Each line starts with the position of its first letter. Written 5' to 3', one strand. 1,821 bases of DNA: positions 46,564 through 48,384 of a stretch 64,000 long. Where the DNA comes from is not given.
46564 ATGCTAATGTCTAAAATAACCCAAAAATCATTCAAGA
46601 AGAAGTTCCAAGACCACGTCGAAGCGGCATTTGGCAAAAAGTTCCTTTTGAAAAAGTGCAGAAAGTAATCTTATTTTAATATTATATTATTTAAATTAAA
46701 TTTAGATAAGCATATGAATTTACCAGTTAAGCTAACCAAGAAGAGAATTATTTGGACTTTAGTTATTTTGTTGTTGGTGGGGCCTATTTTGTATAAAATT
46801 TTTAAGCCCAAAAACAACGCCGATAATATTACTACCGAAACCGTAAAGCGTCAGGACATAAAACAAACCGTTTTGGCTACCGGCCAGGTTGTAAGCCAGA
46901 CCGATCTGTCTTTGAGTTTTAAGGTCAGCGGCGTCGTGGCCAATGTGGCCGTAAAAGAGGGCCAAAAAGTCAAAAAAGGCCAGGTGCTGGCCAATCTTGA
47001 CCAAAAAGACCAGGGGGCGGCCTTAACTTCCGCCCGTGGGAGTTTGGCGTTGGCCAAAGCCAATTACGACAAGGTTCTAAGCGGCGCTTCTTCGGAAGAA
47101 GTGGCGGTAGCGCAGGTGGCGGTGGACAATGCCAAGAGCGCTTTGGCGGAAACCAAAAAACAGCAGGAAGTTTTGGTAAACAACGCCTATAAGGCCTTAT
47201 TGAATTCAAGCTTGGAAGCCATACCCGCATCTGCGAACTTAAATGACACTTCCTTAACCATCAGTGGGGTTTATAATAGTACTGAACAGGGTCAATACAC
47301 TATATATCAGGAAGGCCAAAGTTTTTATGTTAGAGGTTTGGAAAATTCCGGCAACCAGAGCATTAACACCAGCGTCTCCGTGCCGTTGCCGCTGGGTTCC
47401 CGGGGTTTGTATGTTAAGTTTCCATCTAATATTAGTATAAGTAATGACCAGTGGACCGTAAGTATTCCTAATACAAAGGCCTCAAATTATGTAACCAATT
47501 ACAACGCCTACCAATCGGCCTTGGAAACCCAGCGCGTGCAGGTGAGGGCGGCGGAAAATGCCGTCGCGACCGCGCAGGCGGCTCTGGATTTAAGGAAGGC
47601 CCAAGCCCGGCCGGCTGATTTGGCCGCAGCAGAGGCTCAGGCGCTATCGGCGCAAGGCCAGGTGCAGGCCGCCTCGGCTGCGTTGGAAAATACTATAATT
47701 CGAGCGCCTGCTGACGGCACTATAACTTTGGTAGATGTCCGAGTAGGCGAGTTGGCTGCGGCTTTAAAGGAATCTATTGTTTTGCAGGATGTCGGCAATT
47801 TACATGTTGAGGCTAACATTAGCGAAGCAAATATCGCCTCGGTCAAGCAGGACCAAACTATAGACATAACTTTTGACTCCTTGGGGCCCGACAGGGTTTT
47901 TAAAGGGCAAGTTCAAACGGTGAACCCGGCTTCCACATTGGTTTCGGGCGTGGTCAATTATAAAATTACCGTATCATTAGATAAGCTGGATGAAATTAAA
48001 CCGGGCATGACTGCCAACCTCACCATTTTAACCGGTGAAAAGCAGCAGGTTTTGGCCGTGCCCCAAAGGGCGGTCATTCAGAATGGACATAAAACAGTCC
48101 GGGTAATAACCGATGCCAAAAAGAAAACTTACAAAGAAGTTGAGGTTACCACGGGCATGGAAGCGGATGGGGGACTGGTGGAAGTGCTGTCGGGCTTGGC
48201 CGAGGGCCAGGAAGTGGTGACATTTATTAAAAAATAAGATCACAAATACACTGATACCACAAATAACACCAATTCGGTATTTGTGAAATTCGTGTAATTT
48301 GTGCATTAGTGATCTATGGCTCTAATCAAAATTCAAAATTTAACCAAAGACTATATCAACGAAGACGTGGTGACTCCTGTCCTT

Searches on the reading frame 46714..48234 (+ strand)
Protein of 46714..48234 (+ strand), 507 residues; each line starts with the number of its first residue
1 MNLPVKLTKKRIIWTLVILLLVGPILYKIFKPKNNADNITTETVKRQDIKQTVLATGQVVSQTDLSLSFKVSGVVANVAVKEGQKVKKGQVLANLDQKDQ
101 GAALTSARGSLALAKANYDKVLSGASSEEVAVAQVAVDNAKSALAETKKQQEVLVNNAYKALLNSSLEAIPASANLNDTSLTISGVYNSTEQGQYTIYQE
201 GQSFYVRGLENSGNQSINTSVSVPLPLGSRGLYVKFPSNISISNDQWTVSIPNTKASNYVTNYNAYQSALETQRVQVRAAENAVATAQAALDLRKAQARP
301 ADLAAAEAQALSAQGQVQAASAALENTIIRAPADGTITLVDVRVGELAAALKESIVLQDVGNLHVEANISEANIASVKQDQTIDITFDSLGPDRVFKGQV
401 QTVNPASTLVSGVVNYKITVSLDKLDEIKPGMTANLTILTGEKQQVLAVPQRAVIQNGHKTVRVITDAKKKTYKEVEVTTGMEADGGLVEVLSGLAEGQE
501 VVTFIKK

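Call 80: list_cluster_members(proteins=[window:46714-48234:+, window:60463-61935:-, window:6998-7207:+, window:34371-36935:+])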
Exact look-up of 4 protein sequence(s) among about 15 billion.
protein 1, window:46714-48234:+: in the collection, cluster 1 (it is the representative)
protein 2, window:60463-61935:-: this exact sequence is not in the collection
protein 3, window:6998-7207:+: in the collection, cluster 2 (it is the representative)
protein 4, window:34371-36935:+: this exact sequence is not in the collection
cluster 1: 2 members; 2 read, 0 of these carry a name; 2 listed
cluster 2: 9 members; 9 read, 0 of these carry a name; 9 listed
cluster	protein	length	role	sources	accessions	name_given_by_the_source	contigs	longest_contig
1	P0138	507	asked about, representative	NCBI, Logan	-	-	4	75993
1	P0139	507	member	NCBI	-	-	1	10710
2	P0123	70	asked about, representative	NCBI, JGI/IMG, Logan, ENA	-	-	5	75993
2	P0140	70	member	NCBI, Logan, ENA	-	-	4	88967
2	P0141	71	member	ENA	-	-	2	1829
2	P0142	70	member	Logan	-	-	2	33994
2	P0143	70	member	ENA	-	-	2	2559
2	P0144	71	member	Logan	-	-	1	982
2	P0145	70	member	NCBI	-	-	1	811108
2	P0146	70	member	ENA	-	-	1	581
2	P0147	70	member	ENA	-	-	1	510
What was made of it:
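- Tried and rejected: Cluster look-ups gave no organism names for the window's own host (call 80).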
